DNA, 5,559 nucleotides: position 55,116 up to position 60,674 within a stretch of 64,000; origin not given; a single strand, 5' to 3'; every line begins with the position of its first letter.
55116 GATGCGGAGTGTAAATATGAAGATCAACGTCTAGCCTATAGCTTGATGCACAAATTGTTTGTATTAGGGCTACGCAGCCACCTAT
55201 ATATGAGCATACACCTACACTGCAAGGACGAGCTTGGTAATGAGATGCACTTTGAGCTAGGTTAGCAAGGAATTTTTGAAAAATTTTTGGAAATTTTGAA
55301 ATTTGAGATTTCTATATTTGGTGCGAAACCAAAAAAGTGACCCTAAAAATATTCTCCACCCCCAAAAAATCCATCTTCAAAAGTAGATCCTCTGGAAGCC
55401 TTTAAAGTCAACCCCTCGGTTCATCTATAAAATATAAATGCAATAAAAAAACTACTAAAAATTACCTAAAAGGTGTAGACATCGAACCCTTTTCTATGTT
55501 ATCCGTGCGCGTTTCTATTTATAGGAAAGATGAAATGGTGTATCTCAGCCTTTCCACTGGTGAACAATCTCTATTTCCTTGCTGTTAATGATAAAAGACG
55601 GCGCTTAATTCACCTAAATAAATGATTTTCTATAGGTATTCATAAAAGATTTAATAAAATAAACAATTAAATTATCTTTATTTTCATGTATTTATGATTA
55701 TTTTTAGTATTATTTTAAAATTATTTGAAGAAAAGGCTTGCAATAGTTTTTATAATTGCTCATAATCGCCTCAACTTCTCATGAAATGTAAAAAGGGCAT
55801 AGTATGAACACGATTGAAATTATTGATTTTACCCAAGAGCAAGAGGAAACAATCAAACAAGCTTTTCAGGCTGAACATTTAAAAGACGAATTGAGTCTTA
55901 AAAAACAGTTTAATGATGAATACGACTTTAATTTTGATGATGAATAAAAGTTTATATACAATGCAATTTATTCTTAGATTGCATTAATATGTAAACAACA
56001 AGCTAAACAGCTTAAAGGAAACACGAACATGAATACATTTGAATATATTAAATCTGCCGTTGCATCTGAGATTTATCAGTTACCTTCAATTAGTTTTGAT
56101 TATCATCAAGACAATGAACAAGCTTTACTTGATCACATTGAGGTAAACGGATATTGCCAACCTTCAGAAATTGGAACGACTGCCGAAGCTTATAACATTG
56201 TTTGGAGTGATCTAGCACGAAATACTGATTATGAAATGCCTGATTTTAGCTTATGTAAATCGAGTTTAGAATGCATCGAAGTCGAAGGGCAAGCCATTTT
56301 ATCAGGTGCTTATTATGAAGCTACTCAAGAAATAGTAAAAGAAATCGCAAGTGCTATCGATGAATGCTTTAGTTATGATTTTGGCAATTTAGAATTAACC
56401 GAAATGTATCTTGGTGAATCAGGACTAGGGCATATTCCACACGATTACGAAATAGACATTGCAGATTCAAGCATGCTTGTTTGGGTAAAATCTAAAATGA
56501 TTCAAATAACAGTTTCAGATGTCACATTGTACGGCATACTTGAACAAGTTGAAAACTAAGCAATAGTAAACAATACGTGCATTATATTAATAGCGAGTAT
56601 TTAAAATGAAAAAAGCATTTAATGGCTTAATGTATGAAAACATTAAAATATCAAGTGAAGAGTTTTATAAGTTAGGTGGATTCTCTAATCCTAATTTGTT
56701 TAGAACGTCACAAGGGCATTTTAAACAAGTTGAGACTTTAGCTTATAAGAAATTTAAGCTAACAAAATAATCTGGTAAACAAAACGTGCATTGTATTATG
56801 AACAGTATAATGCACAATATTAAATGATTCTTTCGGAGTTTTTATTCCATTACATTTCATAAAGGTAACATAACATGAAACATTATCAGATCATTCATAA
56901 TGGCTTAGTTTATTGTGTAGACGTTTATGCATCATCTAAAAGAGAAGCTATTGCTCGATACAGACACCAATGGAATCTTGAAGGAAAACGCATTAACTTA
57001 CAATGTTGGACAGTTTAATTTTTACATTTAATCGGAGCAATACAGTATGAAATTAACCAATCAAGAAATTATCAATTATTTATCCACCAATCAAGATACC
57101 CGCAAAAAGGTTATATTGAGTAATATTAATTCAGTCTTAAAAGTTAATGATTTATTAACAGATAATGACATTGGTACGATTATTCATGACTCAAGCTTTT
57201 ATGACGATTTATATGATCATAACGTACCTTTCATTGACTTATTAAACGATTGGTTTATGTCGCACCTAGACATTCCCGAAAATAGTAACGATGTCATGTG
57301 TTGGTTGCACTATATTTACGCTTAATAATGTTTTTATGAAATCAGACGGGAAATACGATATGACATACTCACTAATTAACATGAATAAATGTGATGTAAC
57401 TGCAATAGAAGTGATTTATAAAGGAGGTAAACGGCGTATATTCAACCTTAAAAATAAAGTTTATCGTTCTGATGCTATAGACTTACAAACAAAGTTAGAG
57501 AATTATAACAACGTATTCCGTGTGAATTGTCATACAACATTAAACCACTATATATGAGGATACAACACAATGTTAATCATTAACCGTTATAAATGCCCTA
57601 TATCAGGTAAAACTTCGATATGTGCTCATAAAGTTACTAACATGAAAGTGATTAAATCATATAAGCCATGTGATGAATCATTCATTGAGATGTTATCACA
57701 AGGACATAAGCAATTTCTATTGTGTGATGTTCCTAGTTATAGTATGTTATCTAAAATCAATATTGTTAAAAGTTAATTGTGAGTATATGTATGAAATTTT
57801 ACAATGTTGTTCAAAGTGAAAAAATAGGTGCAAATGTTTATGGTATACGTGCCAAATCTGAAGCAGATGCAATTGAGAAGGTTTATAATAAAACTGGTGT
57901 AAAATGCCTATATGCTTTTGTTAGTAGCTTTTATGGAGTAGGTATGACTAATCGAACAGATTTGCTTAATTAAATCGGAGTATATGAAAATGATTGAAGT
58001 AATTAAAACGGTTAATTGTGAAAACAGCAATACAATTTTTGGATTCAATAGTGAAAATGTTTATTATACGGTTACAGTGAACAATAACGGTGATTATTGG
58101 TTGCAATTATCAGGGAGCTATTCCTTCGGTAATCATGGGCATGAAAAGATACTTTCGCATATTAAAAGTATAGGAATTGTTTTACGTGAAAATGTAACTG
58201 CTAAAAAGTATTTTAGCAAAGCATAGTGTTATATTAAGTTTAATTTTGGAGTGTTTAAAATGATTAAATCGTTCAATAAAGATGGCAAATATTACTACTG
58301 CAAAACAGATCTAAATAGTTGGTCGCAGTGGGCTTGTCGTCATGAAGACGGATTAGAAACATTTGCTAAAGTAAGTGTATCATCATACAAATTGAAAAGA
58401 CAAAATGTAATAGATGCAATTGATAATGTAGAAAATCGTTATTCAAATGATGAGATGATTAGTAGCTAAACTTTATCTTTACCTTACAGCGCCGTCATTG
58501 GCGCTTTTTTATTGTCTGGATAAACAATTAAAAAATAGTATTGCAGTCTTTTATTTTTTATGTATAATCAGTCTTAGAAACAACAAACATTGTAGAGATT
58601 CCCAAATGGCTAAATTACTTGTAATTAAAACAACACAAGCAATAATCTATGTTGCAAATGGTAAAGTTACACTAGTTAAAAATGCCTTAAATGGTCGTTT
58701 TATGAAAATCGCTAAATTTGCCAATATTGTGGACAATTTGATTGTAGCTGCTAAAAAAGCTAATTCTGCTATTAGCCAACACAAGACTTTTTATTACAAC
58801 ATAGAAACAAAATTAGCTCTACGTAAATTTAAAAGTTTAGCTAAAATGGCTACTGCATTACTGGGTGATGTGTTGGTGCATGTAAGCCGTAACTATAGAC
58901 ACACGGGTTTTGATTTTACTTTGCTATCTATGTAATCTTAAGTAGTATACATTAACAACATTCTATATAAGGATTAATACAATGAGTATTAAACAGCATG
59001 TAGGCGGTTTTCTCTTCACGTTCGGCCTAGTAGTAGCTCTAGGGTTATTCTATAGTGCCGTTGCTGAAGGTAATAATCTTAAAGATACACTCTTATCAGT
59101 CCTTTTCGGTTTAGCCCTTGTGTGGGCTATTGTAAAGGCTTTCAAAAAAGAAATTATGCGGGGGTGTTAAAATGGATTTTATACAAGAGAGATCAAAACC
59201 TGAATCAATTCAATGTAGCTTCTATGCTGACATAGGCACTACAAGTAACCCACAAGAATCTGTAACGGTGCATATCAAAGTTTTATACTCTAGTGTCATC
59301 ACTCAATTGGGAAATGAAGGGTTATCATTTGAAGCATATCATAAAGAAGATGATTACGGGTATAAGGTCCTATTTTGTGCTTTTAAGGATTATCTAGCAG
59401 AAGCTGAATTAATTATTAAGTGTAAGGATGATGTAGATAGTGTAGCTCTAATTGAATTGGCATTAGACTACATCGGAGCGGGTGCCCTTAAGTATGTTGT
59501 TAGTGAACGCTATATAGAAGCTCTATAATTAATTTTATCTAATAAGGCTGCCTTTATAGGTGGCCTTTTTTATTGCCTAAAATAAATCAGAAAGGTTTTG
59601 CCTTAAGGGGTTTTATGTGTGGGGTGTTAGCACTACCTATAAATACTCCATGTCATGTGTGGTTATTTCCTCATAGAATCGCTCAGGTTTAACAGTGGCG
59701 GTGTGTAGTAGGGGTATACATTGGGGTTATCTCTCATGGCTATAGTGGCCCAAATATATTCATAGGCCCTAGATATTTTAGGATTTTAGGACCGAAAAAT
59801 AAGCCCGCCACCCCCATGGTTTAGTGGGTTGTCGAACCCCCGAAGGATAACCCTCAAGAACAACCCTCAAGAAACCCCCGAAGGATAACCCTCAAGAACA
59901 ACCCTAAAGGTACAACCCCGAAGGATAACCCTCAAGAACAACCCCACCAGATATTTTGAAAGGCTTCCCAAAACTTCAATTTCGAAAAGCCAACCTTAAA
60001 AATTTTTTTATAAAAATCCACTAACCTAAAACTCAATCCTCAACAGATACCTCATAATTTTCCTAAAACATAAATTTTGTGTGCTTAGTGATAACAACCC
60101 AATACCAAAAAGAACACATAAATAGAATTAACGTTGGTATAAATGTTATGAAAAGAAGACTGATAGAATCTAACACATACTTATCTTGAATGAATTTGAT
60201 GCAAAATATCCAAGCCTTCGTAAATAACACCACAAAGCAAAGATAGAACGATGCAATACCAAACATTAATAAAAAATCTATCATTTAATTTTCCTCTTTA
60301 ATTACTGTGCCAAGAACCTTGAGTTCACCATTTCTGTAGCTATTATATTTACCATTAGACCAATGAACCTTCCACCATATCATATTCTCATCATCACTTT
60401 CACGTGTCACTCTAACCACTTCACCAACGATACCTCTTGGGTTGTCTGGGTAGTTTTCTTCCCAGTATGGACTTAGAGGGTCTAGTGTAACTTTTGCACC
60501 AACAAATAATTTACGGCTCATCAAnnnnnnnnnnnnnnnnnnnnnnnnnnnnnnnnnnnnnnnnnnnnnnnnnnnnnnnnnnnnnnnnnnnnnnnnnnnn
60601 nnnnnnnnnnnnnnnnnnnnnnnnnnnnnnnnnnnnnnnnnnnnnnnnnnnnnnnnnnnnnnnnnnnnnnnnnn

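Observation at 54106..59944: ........-core iteron-like repeat clusters bracketing a low-GC island of very small genes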

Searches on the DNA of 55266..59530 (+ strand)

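Call 102: search_dna_similar(query=window:55266-59530:+, collection=phages, mode=distant, max_rows=25)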
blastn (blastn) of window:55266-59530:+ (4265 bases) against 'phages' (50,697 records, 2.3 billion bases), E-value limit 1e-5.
Records with a match: 13; places in all: 18; records where one place covers at least 80% of the query: 3.
Best place of each record, by identity: >=99% 3; 90-95% 3; 80-90% 7.
By first word of the organism name: Acinetobacter 13.
By host as written in the record: Acinetobacter baumannii 5; Acinetobacter baumannii YMC13/03/R2096 2; Acinetobacter baumannii strain KZ-1096 1; Acinetobacter baumannii XH198 1; Acinetobacter baumannii strain LUH 5533 1; Acinetobacter baumannii AC54 1; Acinetobacter baumannii strain KZ-1098 1; Acinetobacter baumannii NIPH601 1.
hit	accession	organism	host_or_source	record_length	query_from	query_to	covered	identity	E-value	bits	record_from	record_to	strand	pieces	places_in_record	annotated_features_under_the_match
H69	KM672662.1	Acinetobacter phage YMC13/03/R2096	Acinetobacter baumannii YMC13/03/R2096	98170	1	4265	100%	100.0%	0e+0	7692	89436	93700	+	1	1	hypothetical protein (x9)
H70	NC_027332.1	Acinetobacter phage YMC13/03/R2096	Acinetobacter baumannii YMC13/03/R2096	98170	1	4265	100%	100.0%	0e+0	7692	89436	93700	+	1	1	hypothetical protein (x9)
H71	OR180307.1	Acinetobacter phage P577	Acinetobacter baumannii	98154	1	4265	100%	100.0%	0e+0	7692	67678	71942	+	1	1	hypothetical protein (x13)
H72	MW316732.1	Acinetobacter phage Herod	Acinetobacter baumannii strain KZ-1096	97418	3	4265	56%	91.0%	0e+0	3356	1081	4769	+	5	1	hypothetical protein (x12)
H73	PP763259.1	Acinetobacter phage Ab15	Acinetobacter baumannii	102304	3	4265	56%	88.8%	0e+0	3115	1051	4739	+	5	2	hypothetical protein (x13)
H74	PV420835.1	Acinetobacter phage phiAB441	Acinetobacter baumannii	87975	226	3300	24%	86.7%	2e-94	1214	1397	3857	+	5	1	hypothetical protein (x6)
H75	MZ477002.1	Acinetobacter phage Phab24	Acinetobacter baumannii XH198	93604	226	3303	22%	82.4%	1e-89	914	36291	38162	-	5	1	hypothetical protein (x5) | ribosome_binding_site (x5)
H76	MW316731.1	Acinetobacter phage Mithridates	Acinetobacter baumannii strain LUH 5533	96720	6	4265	19%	83.6%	2e-174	854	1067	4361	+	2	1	hypothetical protein (x10)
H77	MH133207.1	Acinetobacter phage vB_AbaM_B9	Acinetobacter baumannii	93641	320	2511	17%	88.7%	7e-137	940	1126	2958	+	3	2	hypothetical protein (x6)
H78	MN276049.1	Acinetobacter phage BS46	Acinetobacter baumannii AC54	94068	226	2524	14%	89.5%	2e-87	766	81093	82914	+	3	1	hypothetical protein (x4)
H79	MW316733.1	Acinetobacter phage Bestia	Acinetobacter baumannii strain KZ-1098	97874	3702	4265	13%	90.7%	0e+0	787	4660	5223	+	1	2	hypothetical protein (x3)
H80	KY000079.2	Acinetobacter phage AM24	Acinetobacter baumannii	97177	3698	4265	13%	81.4%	1e-147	532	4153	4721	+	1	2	hypothetical protein (x3)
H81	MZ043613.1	Acinetobacter phage TaPaz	Acinetobacter baumannii NIPH601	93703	1512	2524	11%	90.5%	9e-79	665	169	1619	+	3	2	hypothetical protein (x5)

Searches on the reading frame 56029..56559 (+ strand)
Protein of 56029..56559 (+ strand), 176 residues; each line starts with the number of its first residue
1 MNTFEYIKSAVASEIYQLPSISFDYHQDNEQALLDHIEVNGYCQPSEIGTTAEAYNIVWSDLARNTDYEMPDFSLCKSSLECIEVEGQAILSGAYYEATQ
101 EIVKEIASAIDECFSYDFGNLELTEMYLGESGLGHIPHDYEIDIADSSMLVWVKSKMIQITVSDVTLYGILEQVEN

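Call 52: search_protein_families(library=pfam, proteins=[window:56029-56559:+], max_evalue=0.01)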
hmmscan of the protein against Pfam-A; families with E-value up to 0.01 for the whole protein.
window:56029-56559:+ (176 aa): 0 families

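Call 53: search_protein_families(library=phrogs, proteins=[window:56029-56559:+], max_evalue=0.001)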
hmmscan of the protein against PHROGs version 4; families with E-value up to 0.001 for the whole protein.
window:56029-56559:+ (176 aa): 1 family
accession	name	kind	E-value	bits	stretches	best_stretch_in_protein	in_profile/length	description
phrog_22351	-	unknown function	1.7e-83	280.2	1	1-174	1-189/189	-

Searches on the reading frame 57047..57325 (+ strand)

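Call 52: search_protein_families(library=pfam, proteins=[window:57047-57325:+], max_evalue=0.01)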
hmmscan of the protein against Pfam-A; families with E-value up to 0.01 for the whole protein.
window:57047-57325:+ (92 aa): 0 families

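Call 53: search_protein_families(library=phrogs, proteins=[window:57047-57325:+], max_evalue=0.001)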
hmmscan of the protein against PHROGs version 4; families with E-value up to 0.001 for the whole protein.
window:57047-57325:+ (92 aa): 1 family
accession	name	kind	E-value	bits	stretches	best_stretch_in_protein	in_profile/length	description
phrog_14947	-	unknown function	7.8e-24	85.3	1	1-91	3-89/91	-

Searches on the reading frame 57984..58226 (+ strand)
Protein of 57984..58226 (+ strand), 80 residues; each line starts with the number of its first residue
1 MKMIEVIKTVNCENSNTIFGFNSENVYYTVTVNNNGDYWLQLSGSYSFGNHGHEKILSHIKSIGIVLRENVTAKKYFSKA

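Call 52: search_protein_families(library=pfam, proteins=[window:57984-58226:+], max_evalue=0.01)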
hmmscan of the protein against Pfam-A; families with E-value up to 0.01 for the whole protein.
window:57984-58226:+ (80 aa): 0 families

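Call 53: search_protein_families(library=phrogs, proteins=[window:57984-58226:+], max_evalue=0.001)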
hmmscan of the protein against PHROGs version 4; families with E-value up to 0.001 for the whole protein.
window:57984-58226:+ (80 aa): 1 family
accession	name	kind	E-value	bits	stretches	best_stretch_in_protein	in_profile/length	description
phrog_9227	-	unknown function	2.8e-15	57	1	3-79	1-76/77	-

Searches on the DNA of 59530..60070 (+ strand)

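Call 9: search_dna_similar(query=window:59530-60070:+, collection=phages, mode=distant, max_rows=40)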
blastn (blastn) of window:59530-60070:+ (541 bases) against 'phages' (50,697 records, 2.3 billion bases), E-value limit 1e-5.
Records with a match: 8; places in all: 10; records where one place covers at least 80% of the query: 6.
Best place of each record, by identity: >=99% 3; 90-95% 1; 80-90% 4.
By first word of the organism name: Acinetobacter 8.
By host as written in the record: Acinetobacter baumannii 3; Acinetobacter baumannii YMC13/03/R2096 2; Acinetobacter baumannii strain KZ-1098 1; Acinetobacter baumannii strain KZ-1096 1; Acinetobacter baumannii strain LUH 5533 1.
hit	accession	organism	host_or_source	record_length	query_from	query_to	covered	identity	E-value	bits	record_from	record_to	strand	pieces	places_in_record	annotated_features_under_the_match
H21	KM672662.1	Acinetobacter phage YMC13/03/R2096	Acinetobacter baumannii YMC13/03/R2096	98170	1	541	100%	100.0%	0e+0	976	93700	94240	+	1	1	hypothetical protein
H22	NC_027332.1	Acinetobacter phage YMC13/03/R2096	Acinetobacter baumannii YMC13/03/R2096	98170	1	541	100%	100.0%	0e+0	976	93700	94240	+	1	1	hypothetical protein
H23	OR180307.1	Acinetobacter phage P577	Acinetobacter baumannii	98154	1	541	100%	99.8%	0e+0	970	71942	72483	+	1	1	hypothetical protein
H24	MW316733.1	Acinetobacter phage Bestia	Acinetobacter baumannii strain KZ-1098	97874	1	480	89%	87.9%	1e-166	591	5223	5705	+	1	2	none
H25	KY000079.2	Acinetobacter phage AM24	Acinetobacter baumannii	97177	1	480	86%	86.7%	7e-114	552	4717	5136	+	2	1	hypothetical protein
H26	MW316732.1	Acinetobacter phage Herod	Acinetobacter baumannii strain KZ-1096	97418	1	531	78%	91.1%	2e-108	583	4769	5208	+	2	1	HNH homing endonuclease/ putative DNA-binding protein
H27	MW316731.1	Acinetobacter phage Mithridates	Acinetobacter baumannii strain LUH 5533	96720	1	480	80%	87.6%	2e-108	527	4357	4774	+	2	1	hypothetical protein (x3)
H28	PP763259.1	Acinetobacter phage Ab15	Acinetobacter baumannii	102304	1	531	78%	89.5%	7e-101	557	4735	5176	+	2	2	hypothetical protein (x3) | HNH endonuclease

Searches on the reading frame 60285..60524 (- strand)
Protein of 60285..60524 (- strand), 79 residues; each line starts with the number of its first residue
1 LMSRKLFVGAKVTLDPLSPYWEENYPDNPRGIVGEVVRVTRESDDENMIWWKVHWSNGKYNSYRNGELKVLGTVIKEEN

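Call 115: search_protein_families(library=pfam, proteins=[window:60285-60524:-], max_evalue=0.05)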
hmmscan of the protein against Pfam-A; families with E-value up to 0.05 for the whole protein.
window:60285-60524:- (79 aa): 2 families
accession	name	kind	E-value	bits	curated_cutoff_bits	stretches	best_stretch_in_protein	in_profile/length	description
PF06701.19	MIB_HERC2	-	5.2e-06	26.7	33.5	1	20-66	9-55/66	Mib_herc2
PF12139.13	APS-reductase_C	-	0.025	15.2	25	0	33-63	10-37/82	Adenosine-5'-phosphosulfate reductase beta subunit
